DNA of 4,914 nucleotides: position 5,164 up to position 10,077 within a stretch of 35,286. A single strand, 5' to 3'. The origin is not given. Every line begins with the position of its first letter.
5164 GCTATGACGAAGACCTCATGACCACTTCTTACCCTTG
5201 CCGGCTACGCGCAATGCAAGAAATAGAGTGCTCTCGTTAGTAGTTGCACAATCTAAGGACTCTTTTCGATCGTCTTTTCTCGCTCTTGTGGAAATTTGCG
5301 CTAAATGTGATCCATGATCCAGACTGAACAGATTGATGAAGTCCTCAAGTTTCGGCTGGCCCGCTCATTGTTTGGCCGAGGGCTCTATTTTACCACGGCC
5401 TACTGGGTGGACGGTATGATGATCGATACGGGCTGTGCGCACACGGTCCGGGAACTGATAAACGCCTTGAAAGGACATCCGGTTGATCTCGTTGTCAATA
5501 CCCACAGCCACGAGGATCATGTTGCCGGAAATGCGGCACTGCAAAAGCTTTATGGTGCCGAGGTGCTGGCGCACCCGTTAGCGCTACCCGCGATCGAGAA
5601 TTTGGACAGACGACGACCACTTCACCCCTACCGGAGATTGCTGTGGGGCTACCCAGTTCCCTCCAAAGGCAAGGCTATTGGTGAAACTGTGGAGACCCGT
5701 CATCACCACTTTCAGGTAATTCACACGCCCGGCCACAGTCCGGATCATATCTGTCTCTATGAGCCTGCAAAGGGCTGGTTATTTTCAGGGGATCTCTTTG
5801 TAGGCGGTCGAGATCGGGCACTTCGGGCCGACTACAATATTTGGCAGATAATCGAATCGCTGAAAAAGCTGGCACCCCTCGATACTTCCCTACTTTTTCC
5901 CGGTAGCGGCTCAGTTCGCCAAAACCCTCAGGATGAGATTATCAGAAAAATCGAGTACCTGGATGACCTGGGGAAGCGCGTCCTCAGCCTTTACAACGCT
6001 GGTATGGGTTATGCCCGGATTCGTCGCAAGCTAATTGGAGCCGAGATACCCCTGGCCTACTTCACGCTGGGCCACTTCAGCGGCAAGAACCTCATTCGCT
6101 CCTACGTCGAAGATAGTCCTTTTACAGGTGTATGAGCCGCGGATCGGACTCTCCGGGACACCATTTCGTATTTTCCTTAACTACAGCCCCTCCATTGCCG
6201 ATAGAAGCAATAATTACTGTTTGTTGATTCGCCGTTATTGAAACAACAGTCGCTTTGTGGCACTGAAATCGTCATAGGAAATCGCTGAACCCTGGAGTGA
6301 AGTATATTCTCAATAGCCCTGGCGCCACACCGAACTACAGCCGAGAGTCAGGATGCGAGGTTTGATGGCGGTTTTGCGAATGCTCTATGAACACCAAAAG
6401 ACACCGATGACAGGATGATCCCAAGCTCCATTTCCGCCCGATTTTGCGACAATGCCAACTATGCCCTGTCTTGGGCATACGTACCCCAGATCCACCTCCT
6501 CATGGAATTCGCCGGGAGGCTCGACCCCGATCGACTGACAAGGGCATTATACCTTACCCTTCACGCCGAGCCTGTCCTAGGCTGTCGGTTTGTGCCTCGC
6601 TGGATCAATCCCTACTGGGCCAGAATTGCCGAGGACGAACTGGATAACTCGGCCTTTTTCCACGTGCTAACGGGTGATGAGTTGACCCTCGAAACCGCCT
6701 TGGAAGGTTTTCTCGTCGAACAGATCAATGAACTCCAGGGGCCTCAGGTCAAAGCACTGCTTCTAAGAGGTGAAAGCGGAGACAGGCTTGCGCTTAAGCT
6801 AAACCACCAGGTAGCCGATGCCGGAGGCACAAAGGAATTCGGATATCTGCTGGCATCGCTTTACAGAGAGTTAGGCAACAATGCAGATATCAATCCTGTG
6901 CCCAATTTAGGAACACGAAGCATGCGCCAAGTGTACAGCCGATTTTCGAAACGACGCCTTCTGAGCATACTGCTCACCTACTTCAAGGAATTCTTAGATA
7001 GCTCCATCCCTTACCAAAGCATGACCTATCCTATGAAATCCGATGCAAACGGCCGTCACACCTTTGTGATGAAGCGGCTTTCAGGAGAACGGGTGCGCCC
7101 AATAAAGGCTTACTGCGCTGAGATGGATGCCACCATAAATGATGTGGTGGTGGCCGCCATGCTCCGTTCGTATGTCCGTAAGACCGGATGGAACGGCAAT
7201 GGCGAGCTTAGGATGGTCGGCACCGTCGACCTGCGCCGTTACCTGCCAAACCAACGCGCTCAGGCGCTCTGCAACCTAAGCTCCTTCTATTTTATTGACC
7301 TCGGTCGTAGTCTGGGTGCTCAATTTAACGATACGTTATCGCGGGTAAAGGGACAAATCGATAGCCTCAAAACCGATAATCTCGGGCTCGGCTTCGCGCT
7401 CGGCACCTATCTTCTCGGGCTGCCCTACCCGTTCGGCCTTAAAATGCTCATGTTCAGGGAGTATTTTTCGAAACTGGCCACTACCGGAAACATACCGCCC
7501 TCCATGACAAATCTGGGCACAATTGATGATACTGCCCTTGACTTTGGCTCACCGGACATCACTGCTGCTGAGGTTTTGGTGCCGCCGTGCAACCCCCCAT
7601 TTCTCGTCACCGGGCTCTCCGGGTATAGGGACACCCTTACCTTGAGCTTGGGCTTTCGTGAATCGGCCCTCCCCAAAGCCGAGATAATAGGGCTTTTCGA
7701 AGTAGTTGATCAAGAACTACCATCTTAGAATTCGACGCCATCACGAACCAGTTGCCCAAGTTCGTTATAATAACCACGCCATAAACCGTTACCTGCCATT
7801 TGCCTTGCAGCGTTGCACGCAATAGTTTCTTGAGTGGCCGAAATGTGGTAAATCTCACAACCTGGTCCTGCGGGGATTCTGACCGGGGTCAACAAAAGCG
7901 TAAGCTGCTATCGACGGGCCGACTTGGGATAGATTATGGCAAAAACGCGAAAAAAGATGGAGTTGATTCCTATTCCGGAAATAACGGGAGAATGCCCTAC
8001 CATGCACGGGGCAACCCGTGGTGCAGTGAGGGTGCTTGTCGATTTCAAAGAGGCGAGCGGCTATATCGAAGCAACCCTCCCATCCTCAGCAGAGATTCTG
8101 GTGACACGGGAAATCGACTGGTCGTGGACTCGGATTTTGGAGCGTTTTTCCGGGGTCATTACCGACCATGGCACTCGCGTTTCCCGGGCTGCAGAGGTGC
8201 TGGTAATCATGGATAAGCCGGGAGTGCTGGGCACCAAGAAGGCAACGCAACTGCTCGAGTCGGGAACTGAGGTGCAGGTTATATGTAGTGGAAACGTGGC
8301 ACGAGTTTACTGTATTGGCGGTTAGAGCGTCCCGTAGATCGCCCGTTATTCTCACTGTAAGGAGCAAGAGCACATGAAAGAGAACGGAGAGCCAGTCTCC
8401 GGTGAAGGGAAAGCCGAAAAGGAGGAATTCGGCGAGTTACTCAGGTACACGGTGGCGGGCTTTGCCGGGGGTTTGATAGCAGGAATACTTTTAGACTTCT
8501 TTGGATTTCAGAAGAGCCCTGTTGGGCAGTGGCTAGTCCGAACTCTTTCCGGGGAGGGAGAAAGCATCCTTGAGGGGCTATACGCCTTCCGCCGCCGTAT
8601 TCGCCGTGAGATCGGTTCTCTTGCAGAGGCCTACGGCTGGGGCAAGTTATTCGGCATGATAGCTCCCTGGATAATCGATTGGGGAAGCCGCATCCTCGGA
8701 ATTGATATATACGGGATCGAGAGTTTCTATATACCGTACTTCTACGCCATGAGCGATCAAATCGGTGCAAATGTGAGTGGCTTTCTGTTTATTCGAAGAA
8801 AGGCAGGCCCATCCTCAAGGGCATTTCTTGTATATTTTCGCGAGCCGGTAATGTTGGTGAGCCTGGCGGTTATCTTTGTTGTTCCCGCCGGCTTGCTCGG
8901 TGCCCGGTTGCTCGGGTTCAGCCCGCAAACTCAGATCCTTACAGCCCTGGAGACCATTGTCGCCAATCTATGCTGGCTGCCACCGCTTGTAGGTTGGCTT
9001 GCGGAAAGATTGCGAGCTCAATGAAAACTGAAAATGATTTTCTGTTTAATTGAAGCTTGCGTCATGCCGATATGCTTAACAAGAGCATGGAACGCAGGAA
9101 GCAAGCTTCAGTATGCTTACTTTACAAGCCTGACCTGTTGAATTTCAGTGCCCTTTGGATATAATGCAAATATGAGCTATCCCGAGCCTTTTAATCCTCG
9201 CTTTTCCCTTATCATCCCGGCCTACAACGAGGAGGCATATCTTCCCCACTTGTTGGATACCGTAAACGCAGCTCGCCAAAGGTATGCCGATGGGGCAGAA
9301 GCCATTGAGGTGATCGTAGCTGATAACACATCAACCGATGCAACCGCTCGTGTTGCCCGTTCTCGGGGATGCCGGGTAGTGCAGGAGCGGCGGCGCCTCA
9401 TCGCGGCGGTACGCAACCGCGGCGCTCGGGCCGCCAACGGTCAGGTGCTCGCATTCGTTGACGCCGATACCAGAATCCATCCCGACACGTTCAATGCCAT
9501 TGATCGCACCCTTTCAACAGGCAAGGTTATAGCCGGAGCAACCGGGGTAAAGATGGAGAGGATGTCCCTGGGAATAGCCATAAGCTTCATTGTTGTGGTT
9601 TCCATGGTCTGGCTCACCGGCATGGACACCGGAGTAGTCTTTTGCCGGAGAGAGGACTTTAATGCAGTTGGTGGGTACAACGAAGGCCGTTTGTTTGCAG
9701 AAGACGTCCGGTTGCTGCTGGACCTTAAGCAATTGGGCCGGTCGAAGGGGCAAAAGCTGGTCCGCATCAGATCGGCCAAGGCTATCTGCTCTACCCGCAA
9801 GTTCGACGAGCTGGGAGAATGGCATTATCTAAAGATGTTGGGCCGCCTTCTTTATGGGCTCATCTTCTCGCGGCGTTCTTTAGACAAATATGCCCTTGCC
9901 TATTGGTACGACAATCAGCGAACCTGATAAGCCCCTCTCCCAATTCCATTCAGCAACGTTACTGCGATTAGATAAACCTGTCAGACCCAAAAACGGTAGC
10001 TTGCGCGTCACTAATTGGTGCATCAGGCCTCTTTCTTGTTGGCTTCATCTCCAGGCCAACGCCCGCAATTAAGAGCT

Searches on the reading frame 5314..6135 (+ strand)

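Call 47: search_protein_families(library=ncbifam, proteins=[window:5314-6135:+], max_evalue=0.000001)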
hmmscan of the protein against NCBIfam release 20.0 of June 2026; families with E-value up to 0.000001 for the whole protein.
window:5314-6135:+ (273 aa): 7 families
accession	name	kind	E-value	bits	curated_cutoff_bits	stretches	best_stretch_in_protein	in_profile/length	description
TIGR03413.1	GSH_gloB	equivalog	4e-19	69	200.8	2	123-192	89-157/248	hydroxyacylglutathione hydrolase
TIGR04558.1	SoxH_rel_PQQ_1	hypoth_equivalog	1.9e-17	63.3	300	1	36-236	47-250/285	quinoprotein relay system zinc metallohydrolase 1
NF012229.1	bla_class_B_core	domain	2e-13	50.7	100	1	35-148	27-136/139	metallo-beta-lactamase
TIGR04559.1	SoxH_rel_PQQ_2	hypoth_equivalog_domain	2.1e-13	50.3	280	0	37-91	44-101/283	quinoprotein relay system zinc metallohydrolase 2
NF007597.0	PRK10241.1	equivalog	4.8e-11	42.4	421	1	123-191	92-157/251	hydroxyacylglutathione hydrolase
NF033088.2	bla_subclass_B1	equivalog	3.2e-08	33.5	200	1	35-159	43-157/217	subclass B1 metallo-beta-lactamase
NF033105.1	bla_subclass_B3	equivalog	3.8e-08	33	240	1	49-143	52-148/257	subclass B3 metallo-beta-lactamase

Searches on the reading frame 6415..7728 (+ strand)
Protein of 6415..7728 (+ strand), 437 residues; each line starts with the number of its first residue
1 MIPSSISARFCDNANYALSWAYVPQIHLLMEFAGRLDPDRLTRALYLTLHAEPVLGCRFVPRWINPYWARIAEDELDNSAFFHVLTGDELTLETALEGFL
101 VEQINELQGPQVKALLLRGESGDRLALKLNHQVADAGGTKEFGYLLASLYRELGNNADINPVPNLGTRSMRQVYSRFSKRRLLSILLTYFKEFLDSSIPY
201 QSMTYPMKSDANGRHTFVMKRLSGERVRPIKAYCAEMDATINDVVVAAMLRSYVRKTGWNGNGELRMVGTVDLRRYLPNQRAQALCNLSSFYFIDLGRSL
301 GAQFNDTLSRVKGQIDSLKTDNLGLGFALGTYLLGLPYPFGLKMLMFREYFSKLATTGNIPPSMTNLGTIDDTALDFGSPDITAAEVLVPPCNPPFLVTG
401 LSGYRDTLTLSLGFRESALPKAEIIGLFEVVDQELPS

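Call 45: find_encoding_contigs(protein=window:6415-7728:+, flank=10000, max_places=1)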
Protein window:6415-7728:+ (437 aa): no gene with exactly this product is on record in the collection.

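Call 47: search_protein_families(library=ncbifam, proteins=[window:6415-7728:+], max_evalue=0.000001)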
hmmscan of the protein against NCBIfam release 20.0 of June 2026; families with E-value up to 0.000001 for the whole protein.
window:6415-7728:+ (437 aa): 0 families

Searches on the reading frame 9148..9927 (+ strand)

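Call 47: search_protein_families(library=ncbifam, proteins=[window:9148-9927:+], max_evalue=0.000001)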
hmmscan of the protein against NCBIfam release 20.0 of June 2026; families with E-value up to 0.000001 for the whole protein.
window:9148-9927:+ (259 aa): 7 families
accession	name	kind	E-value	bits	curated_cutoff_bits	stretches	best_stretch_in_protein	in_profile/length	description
TIGR04283.1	glyco_like_mftF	equivalog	8.1e-31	107.3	182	1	20-235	2-205/221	TIGR04283 family arsenosugar biosynthesis glycosyltransferase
TIGR03965.1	mycofact_glyco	equivalog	2.8e-15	56.2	280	1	16-198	73-268/467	mycofactocin biosynthesis glycosyltransferase MftF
NF041875.1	EPS_EpsD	equivalog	8.3e-13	48.4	370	1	20-116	2-98/325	exopolysaccharide biosynthesis glycosyltransferase EpsD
NF010496.0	PRK13915.1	equivalog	1.4e-11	44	262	1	18-109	32-128/307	glucosyl-3-phosphoglycerate synthase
NF007482.0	PRK10073.1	equivalog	2.9e-11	43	423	1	17-117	6-105/334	glycosyltransferase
NF038302.1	EPS_HpsE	equivalog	3.2e-10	39.5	300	1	19-114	3-103/307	hormogonium polysaccharide biosynthesis glycosyltransferase HpsE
NF047683.1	TeichurnBiosyTuaG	equivalog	7.6e-07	29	400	0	16-115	5-104/252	teichuronic acid biosynthesis protein TuaG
